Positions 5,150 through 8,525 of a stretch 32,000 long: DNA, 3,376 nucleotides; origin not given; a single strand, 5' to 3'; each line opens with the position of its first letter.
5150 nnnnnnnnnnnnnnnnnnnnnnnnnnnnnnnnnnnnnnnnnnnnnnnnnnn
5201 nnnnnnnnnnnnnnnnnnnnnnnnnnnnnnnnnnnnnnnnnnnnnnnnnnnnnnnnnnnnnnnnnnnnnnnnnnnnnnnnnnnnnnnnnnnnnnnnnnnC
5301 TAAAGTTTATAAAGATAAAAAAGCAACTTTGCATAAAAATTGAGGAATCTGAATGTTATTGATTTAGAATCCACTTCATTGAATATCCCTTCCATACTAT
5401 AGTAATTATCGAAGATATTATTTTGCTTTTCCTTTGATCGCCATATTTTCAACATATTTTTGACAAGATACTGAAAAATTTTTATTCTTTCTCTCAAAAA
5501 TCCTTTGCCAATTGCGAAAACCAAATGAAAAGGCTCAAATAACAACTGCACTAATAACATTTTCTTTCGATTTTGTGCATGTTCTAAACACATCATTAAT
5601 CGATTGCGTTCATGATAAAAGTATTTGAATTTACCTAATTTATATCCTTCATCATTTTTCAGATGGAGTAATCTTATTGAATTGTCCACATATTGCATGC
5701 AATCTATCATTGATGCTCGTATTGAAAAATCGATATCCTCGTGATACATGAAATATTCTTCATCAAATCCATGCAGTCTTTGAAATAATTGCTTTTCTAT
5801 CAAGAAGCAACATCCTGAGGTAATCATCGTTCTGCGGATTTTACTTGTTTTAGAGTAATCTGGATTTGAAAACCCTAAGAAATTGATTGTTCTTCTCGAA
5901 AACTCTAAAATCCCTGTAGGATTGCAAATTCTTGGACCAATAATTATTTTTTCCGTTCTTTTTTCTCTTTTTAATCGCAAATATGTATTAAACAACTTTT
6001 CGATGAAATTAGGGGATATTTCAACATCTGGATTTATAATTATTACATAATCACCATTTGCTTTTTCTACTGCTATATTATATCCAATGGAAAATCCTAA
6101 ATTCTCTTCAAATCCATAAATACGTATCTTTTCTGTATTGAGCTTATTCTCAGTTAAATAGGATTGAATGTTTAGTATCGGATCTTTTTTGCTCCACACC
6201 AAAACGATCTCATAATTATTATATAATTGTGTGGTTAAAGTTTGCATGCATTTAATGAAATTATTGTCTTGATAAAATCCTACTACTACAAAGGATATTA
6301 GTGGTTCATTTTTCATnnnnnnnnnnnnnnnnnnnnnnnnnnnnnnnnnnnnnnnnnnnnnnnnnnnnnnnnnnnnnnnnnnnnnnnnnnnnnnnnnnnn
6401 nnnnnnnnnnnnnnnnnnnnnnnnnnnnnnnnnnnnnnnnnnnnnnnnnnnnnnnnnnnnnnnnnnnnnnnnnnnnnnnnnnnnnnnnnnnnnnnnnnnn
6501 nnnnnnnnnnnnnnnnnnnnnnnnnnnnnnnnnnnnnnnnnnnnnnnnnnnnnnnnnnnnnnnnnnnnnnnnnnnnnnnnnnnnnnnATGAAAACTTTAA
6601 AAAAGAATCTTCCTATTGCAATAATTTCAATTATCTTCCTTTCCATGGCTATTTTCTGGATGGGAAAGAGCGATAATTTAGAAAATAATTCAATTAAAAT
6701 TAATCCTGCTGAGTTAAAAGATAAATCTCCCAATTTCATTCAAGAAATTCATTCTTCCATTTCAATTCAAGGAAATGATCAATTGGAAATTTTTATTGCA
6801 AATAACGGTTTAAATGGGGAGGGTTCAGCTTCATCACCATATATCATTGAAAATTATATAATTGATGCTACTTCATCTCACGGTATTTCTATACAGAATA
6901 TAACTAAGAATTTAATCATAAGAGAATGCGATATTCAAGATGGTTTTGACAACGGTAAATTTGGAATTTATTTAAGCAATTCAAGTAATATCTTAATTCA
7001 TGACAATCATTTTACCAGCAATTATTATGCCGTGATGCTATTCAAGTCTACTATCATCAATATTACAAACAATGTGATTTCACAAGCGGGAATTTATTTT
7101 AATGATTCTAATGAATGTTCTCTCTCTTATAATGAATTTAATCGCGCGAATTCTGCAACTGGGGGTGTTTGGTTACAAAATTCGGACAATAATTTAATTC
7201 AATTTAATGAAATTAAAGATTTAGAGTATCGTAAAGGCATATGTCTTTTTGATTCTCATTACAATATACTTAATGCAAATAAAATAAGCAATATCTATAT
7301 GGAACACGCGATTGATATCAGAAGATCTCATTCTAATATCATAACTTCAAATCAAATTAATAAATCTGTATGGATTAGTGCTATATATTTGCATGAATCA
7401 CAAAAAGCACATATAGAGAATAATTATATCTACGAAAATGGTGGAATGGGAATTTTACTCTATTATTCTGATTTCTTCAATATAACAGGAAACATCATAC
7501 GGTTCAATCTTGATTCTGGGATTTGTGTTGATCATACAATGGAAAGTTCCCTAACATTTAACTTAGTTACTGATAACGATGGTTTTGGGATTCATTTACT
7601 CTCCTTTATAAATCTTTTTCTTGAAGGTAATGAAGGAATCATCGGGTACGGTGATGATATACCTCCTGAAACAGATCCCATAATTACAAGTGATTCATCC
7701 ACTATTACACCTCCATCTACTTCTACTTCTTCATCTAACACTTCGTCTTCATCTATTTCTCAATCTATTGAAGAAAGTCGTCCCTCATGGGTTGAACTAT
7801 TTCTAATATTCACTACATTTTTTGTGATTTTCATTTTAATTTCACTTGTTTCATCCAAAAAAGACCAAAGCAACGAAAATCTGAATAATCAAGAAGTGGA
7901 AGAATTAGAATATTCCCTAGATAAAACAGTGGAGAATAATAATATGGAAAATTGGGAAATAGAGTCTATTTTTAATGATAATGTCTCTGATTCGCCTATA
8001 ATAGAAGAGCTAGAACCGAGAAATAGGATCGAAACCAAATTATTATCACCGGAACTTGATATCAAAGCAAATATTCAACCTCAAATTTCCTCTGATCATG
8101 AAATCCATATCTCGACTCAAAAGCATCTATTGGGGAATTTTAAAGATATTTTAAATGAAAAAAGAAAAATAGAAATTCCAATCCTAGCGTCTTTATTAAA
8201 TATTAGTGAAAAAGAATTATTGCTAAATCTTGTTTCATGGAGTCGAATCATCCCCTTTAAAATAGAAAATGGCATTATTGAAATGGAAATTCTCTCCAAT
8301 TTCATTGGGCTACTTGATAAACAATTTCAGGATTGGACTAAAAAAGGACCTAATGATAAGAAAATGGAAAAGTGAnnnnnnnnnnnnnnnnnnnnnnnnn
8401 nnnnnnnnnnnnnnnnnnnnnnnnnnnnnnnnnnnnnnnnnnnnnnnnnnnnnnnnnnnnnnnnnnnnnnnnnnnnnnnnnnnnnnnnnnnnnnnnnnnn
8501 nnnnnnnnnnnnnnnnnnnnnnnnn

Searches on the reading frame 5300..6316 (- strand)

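Call 7: search_protein_families(library=pfam, proteins=[window:5300-6316:-], max_evalue=0.001)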
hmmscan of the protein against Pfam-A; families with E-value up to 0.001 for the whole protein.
window:5300-6316:- (338 aa): 3 families
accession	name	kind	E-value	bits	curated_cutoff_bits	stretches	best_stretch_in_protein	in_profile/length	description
PF00535.33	Glycos_transf_2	-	8.3e-14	52.3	23.3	1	11-179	3-165/168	Glycosyl transferase family 2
PF13641.12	Glyco_tranf_2_3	-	1.5e-07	32.1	27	1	10-202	5-195/230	Glycosyltransferase like family 2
PF10111.15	Glyco_tranf_2_2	-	9e-05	22.5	27.3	0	72-217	64-214/276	Glycosyltransferase like family 2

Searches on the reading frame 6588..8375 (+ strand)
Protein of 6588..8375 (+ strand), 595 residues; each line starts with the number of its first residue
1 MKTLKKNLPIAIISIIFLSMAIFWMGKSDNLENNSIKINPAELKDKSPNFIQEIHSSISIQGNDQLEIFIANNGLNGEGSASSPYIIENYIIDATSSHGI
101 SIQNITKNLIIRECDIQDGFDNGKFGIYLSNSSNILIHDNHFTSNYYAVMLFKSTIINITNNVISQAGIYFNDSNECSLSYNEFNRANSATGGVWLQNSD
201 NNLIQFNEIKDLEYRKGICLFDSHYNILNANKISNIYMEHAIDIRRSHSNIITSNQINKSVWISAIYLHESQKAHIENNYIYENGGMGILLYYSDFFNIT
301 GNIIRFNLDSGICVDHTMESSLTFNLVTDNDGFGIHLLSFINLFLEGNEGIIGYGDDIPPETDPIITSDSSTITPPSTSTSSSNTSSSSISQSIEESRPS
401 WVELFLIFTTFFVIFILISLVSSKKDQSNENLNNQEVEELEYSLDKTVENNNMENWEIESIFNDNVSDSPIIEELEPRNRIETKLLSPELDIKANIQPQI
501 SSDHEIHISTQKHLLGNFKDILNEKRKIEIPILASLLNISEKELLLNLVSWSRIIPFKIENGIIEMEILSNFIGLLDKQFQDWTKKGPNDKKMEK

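Call 7: search_protein_families(library=pfam, proteins=[window:6588-8375:+], max_evalue=0.001)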
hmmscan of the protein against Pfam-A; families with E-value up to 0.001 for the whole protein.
window:6588-8375:+ (595 aa): 2 families
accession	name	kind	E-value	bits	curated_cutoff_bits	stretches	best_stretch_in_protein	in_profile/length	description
PF05048.19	NosD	-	1.5e-30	106.7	23.6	4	214-339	37-157/212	Periplasmic copper-binding protein (NosD)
PF13229.12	Beta_helix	-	4.2e-23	82.1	25.9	3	215-347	23-155/158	Right handed beta helix region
